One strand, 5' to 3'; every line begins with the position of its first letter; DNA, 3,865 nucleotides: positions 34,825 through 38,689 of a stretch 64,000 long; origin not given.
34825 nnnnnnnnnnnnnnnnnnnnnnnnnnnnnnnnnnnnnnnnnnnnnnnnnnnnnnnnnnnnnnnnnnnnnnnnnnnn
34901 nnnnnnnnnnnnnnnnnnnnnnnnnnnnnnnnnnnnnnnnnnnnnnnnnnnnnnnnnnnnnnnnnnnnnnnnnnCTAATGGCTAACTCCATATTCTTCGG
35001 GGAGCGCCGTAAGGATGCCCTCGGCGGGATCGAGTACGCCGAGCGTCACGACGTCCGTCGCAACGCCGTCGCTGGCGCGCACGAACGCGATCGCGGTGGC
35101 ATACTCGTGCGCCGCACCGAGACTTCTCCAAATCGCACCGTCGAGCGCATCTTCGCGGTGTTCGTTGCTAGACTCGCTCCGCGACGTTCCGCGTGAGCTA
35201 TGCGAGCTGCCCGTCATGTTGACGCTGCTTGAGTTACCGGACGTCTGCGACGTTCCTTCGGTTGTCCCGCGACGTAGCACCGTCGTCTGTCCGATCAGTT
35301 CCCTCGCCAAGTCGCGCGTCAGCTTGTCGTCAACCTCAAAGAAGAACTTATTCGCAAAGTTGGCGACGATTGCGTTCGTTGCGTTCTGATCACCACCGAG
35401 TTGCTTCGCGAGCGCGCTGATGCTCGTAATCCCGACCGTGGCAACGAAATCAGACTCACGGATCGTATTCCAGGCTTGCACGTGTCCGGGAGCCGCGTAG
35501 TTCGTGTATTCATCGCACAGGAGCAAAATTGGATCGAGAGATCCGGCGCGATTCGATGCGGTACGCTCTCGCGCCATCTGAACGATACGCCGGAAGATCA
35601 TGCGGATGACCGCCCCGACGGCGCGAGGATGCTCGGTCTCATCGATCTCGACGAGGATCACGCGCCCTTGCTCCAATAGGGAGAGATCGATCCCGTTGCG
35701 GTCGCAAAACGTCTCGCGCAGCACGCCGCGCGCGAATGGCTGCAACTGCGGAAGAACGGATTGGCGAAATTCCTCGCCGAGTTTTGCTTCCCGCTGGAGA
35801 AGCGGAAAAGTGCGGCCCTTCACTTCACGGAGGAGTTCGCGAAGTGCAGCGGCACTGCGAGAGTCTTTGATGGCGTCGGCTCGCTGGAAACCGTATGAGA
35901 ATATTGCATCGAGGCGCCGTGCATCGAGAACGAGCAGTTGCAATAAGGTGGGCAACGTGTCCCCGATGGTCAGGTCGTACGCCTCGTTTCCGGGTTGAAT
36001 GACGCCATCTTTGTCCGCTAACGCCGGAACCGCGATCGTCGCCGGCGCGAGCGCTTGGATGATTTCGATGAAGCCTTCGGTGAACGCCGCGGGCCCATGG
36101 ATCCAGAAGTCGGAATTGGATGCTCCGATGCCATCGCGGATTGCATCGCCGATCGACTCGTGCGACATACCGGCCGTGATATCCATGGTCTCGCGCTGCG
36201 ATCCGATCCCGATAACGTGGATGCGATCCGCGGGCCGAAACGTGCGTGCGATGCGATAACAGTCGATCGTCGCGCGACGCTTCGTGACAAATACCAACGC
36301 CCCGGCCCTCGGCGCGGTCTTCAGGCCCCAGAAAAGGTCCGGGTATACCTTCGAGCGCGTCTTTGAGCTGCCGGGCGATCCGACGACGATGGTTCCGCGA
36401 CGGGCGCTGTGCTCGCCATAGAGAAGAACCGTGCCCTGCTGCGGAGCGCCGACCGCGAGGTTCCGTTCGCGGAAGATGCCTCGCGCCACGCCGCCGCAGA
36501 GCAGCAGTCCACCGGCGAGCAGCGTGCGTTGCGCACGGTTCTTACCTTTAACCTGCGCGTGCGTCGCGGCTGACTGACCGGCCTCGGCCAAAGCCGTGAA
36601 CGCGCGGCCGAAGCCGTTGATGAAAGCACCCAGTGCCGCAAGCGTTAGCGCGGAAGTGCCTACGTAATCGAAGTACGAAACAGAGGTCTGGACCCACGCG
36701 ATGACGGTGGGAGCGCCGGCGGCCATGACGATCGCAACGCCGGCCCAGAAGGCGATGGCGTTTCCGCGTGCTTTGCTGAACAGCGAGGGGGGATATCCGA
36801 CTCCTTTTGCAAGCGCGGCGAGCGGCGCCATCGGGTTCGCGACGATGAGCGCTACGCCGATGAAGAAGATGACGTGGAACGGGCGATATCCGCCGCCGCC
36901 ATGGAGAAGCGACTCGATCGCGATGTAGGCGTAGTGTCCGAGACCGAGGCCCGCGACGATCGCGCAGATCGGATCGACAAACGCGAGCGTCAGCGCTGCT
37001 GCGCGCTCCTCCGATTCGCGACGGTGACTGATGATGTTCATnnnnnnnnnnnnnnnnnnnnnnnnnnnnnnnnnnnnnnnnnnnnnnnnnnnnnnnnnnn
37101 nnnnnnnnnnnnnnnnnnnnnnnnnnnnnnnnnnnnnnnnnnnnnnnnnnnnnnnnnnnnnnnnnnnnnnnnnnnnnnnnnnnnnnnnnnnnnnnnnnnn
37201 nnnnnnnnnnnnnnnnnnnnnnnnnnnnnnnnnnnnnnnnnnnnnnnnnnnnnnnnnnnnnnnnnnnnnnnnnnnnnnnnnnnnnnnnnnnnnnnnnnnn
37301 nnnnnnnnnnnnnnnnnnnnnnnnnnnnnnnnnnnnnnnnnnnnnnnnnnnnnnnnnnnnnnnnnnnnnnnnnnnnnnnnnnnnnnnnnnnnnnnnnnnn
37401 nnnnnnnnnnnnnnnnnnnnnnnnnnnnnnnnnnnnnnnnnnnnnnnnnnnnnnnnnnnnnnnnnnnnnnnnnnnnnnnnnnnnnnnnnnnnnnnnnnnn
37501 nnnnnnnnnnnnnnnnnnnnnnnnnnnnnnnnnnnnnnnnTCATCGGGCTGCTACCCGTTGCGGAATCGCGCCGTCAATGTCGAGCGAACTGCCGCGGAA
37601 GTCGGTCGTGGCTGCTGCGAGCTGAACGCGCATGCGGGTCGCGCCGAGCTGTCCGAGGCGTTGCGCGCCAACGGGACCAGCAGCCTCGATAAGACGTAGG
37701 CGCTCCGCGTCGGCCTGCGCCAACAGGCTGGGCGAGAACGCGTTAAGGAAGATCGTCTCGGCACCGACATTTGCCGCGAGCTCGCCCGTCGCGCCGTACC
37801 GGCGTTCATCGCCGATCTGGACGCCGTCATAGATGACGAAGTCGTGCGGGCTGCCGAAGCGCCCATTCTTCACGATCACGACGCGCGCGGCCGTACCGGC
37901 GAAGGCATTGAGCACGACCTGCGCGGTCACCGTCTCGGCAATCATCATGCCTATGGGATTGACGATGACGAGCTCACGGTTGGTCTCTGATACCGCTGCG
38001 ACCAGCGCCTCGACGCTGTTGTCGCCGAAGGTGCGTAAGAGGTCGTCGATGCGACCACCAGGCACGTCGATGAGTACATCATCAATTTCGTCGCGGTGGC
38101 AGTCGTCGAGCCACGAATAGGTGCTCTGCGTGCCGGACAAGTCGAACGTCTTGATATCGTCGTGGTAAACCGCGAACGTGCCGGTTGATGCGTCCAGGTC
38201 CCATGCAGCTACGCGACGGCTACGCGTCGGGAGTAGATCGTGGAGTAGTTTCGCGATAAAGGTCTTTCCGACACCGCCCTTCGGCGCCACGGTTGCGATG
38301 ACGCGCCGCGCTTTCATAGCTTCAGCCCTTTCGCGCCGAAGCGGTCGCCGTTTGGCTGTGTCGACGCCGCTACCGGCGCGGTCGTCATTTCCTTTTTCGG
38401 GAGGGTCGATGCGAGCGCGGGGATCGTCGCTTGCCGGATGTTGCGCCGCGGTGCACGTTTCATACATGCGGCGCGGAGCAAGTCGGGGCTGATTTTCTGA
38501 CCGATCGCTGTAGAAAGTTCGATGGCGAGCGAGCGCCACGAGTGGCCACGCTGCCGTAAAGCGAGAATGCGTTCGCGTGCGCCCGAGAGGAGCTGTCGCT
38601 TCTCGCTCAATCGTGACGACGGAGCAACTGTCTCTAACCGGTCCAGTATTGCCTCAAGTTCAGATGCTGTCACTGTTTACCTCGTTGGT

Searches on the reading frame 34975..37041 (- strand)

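Call 40: search_protein_families(library=pfam, proteins=[window:34975-37041:-], max_evalue=0.001)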
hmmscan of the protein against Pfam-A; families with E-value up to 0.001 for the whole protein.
window:34975-37041:- (688 aa): 3 families
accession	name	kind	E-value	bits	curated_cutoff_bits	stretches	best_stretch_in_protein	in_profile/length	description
PF12696.13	TraG-D_C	-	6.5e-09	36.2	22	1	504-611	1-98/126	TraM recognition site of TraD and TraG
PF02534.20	T4SS-DNA_transf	-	3.3e-05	23.4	20.1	1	473-608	273-408/468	Type IV secretory system Conjugative DNA transfer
PF10412.15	TrwB_AAD_bind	-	0.00026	20.4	20.5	1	535-616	277-354/387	Type IV secretion-system coupling protein DNA-binding domain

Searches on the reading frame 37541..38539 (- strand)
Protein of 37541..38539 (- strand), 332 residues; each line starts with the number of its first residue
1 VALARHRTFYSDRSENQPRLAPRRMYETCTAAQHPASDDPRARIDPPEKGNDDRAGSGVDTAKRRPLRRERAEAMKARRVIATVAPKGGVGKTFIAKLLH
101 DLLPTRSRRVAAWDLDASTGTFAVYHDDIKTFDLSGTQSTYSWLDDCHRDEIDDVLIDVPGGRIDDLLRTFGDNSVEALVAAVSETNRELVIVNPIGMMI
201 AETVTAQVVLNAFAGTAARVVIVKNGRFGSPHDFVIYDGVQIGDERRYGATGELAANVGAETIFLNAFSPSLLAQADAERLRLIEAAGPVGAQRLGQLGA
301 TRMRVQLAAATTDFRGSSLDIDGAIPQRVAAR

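Call 40: search_protein_families(library=pfam, proteins=[window:37541-38539:-], max_evalue=0.001)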
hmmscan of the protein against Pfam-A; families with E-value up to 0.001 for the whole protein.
window:37541-38539:- (332 aa): 2 families
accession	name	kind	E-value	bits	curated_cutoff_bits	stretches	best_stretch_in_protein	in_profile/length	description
PF01656.29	CbiA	-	7.7e-07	29.5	25.4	1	81-211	1-54/125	CobQ/CobB/MinD/ParA nucleotide binding domain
PF10609.15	ParA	-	0.00046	20.1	27.1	0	78-117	3-42/246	NUBPL iron-transfer P-loop NTPase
